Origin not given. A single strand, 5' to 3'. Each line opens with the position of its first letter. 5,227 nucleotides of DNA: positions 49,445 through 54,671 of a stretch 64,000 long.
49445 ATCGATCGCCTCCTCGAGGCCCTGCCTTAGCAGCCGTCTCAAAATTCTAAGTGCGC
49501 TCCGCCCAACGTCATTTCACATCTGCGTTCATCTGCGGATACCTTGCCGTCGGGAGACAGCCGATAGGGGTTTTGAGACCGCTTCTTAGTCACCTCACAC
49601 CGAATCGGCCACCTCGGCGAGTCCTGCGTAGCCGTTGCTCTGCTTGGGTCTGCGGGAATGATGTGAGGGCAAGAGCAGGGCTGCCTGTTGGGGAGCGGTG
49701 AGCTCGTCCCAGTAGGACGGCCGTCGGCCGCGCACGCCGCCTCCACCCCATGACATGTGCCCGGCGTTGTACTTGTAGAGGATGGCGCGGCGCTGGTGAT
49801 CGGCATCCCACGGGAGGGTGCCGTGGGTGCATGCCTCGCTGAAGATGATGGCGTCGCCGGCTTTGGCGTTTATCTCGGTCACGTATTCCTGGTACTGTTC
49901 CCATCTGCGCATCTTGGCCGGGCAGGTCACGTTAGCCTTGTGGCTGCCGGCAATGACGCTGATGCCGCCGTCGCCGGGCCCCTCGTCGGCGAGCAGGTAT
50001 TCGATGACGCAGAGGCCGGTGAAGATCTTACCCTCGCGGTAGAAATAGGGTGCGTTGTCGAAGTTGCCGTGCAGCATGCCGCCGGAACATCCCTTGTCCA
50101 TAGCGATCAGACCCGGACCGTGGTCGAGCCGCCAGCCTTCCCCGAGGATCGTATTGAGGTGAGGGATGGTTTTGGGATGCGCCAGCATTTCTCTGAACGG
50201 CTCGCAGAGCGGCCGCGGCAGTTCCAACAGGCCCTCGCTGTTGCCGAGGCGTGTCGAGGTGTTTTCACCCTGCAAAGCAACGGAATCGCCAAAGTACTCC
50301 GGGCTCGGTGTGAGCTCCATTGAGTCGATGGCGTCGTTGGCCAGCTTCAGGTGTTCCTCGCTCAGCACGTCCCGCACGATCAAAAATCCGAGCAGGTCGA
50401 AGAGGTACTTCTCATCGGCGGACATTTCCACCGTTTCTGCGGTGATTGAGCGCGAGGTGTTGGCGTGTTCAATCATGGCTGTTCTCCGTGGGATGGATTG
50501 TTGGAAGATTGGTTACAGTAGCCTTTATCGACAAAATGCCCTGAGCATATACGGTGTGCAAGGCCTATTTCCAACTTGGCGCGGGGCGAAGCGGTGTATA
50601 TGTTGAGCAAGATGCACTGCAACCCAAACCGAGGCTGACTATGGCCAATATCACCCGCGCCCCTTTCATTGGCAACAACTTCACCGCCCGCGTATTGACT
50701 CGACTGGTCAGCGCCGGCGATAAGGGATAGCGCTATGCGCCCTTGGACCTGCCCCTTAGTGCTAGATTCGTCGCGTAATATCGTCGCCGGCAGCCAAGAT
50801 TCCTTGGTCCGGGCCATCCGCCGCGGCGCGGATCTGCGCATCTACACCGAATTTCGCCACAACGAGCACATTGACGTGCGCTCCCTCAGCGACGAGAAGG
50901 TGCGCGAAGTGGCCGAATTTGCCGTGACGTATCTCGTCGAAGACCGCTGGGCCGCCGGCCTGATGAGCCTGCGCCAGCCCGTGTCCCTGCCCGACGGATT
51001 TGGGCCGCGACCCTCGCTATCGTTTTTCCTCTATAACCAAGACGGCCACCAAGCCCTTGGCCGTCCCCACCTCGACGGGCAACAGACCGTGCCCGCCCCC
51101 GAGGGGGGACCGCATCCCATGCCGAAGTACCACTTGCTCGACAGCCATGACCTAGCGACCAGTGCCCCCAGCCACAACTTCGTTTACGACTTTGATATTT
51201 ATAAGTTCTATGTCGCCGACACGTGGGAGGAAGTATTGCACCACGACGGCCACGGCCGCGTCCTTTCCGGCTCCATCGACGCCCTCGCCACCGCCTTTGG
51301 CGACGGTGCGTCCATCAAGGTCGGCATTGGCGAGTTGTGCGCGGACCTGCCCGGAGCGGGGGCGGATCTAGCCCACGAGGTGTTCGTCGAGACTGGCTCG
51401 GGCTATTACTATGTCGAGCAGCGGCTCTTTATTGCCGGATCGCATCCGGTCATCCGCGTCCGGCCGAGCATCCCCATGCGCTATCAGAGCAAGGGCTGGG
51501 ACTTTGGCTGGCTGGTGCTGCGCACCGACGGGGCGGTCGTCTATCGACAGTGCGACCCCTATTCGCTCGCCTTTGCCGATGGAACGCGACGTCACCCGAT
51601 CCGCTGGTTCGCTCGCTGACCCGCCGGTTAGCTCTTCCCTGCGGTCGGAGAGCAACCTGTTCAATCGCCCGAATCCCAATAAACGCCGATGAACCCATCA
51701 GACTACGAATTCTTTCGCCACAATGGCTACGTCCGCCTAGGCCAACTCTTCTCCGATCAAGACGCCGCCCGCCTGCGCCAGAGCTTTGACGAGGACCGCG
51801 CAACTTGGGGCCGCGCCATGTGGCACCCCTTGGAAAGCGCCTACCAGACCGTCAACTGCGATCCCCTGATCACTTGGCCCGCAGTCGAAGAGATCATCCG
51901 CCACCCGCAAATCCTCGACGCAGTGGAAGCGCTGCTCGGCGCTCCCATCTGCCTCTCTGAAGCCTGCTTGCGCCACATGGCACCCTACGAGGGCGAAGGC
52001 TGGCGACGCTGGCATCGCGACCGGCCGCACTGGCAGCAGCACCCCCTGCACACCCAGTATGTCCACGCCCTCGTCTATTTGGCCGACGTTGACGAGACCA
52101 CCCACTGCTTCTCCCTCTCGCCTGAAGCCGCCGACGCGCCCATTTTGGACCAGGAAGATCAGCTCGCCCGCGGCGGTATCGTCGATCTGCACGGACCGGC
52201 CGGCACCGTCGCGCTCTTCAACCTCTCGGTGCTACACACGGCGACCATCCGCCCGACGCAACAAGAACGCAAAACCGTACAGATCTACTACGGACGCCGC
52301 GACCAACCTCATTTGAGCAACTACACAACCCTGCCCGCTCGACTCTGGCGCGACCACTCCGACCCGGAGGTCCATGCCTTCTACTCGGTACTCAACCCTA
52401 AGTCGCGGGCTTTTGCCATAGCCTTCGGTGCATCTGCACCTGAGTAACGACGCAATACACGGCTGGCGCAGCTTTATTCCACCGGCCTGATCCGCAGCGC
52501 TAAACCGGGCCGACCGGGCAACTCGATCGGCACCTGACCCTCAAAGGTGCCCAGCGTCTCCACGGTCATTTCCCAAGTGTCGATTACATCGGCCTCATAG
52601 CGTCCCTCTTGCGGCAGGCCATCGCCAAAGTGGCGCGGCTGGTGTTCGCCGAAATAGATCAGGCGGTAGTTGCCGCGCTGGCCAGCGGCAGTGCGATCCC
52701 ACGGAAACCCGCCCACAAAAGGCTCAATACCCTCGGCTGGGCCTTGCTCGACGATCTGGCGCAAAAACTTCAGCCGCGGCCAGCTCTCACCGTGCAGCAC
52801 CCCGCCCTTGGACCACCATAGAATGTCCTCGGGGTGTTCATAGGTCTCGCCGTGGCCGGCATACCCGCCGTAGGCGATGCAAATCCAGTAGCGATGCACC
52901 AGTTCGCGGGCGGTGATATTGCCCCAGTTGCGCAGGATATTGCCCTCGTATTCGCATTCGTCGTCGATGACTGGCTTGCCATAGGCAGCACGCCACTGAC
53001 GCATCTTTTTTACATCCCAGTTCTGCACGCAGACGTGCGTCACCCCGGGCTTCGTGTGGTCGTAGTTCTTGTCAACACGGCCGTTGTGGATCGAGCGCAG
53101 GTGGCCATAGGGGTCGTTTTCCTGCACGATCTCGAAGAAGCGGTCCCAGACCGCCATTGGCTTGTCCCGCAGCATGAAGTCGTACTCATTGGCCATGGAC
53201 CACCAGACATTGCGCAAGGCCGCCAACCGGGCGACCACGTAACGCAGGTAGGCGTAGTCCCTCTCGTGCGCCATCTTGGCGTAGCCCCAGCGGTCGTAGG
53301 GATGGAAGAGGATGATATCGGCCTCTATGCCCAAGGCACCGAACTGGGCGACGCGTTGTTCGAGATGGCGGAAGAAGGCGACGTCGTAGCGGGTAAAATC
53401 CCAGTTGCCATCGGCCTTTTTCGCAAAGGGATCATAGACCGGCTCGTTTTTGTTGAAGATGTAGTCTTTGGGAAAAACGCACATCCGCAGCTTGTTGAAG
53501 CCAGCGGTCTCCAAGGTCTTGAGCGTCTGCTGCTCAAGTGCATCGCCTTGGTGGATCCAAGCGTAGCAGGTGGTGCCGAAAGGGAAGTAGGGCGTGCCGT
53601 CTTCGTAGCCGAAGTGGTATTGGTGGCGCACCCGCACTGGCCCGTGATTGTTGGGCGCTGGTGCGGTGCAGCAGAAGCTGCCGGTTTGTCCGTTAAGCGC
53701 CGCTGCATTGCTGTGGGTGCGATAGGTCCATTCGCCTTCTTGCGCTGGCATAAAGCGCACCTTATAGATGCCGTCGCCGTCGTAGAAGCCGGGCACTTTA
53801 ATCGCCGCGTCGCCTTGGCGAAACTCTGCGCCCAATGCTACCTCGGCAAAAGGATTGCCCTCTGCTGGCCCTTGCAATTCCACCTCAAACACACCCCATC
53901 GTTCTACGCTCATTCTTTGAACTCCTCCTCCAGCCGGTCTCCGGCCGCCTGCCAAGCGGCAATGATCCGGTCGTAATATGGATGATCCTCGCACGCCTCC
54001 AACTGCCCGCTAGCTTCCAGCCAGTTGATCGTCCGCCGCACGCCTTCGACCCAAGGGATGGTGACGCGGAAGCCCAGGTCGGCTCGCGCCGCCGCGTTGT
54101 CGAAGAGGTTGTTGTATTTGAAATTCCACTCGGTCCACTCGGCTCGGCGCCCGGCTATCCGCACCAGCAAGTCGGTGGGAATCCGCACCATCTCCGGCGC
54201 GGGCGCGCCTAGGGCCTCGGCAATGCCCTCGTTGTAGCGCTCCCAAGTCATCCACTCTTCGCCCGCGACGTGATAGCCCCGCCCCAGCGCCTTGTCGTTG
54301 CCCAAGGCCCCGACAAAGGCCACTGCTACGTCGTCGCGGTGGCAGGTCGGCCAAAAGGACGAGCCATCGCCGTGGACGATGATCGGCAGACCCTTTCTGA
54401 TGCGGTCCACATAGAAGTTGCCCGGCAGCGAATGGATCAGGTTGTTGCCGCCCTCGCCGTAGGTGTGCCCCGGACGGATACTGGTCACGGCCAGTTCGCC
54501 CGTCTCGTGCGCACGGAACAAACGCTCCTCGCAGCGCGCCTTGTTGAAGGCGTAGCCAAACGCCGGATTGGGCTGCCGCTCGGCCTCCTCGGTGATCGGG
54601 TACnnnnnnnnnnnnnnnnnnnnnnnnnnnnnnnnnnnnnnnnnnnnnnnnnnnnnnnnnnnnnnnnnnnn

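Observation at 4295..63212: Thirteen full-length PhyH-type Fe(II)/2OG dioxygenase paralogs plus two fragments in 64 kb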

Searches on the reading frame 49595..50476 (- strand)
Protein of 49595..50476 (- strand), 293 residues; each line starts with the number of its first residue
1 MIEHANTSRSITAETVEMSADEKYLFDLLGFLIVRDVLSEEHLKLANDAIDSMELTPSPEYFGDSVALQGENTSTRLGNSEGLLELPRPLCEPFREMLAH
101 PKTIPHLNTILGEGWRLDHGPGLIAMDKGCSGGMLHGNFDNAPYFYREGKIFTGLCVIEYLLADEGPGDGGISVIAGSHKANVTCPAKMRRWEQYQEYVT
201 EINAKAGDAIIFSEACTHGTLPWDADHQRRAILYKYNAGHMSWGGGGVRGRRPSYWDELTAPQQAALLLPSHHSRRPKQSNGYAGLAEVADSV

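Call 3: search_protein_families(library=pfam, proteins=[window:49595-50476:-], max_evalue=0.01)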
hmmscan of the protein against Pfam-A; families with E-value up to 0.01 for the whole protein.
window:49595-50476:- (293 aa): 1 family
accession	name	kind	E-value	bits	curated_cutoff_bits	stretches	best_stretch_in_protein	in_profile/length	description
PF05721.19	PhyH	-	8.5e-07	29.9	22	1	29-231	4-213/213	Phytanoyl-CoA dioxygenase (PhyH)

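Call 26: search_protein_families(library=ncbifam, proteins=[window:49595-50476:-], max_evalue=0.01)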
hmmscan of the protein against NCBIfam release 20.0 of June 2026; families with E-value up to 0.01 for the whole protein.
window:49595-50476:- (293 aa): 0 families

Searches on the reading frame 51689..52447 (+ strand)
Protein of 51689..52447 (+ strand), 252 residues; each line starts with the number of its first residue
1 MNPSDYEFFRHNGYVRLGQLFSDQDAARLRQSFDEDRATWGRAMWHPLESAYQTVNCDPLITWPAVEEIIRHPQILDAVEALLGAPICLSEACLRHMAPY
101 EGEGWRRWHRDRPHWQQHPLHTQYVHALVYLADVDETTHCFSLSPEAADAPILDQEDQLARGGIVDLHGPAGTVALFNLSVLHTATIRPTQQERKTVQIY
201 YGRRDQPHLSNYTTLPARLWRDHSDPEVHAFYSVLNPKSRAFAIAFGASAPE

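Call 3: search_protein_families(library=pfam, proteins=[window:51689-52447:+], max_evalue=0.01)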
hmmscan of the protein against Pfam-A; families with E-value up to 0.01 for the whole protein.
window:51689-52447:+ (252 aa): 1 family
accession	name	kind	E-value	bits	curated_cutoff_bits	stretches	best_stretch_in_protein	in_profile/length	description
PF05721.19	PhyH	-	2.1e-14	54.8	22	1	9-195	1-212/213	Phytanoyl-CoA dioxygenase (PhyH)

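Call 26: search_protein_families(library=ncbifam, proteins=[window:51689-52447:+], max_evalue=0.01)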
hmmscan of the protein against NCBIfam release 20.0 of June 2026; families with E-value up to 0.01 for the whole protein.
window:51689-52447:+ (252 aa): 2 families
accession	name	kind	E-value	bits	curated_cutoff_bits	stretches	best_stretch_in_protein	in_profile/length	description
TIGR02408.1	ectoine_ThpD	equivalog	0.00019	20.9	336.5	0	4-116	20-135/277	ectoine hydroxylase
TIGR01762.1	chlorin-enz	subfamily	0.0079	15.5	226.3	0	6-109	8-108/288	chlorinating enzyme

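Call 74: search_solved_structures(query=window:51689-52447:+, max_evalue=0.01)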
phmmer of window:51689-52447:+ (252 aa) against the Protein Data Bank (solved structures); distinct sequences matched with E-value up to 0.01: 5.
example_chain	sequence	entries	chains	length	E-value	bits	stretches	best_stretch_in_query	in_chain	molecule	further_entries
7e01_A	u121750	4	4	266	2.4e-05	27.3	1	2-145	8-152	Phytanoyl-CoA dioxygenase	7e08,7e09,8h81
7dzz_A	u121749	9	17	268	2.5e-05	27.2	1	2-145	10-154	Phytanoyl-CoA dioxygenase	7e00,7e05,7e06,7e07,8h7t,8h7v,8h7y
7dt0_A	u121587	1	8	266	6e-05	26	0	2-145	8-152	Phytanoyl-CoA dioxygenase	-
6ec3_A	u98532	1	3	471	0.00094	22.1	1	8-202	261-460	Methyltransferase domain-containing protein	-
5epa_A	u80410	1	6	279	0.0045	19.8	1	6-91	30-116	SnoK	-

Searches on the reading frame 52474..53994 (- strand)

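Call 14: search_protein_families(library=pfam, proteins=[window:52474-53994:-], max_evalue=0.001)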
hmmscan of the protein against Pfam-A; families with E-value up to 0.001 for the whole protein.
window:52474-53994:- (506 aa): 3 families
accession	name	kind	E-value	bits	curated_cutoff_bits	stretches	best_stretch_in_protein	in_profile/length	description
PF16586.11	DUF5060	-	3.9e-25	88.3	27.2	1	30-96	2-70/70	Domain of unknown function (DUF5060)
PF18310.7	DUF5605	-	8.7e-22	77.3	25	1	432-503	1-73/73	Domain of unknown function (DUF5605)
PF13204.13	Apiosidase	-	1.1e-17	65.1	26.5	1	125-387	4-278/320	Apiosidase-like, catalytic domain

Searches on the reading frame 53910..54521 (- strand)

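Call 14: search_protein_families(library=pfam, proteins=[window:53910-54521:-], max_evalue=0.001)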
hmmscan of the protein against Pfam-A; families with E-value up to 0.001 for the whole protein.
window:53910-54521:- (203 aa): 1 family
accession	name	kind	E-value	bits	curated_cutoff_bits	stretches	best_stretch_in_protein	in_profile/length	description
PF01370.27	Epimerase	-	9.3e-06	25.7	20.9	1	4-79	156-231/240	NAD dependent epimerase/dehydratase family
